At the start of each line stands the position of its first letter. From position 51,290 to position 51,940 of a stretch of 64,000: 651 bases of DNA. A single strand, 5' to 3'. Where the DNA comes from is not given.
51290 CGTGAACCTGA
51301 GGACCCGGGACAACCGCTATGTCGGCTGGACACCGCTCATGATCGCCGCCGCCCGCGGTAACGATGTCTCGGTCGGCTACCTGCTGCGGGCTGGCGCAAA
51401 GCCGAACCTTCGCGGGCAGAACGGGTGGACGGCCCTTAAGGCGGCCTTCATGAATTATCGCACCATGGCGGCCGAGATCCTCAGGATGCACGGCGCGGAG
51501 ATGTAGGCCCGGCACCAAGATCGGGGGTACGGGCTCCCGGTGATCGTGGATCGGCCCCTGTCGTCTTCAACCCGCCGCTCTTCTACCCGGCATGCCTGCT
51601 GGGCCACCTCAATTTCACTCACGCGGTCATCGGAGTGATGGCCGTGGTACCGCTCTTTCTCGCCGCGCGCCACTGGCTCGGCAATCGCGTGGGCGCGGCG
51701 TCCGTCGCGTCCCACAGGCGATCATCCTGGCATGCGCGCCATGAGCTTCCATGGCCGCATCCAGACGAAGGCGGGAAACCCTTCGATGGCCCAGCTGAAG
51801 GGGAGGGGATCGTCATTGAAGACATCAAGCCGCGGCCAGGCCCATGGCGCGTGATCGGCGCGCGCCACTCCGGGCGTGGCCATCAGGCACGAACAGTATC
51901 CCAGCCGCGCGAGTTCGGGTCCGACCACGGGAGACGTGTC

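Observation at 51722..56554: Minus-strand operon resembling the Arn (Und-P-aminosugar) lipid A/LPS modification logic, augmented with a sugar C-methyltransferase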

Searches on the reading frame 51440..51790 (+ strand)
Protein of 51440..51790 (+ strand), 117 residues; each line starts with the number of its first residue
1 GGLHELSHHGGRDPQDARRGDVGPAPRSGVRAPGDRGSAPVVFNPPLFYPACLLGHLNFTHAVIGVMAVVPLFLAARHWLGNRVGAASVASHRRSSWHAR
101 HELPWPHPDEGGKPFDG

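Call 70: search_protein_families(library=pfam, proteins=[window:51440-51790:+], max_evalue=1)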
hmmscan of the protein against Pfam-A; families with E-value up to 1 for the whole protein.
window:51440-51790:+ (117 aa): 0 families
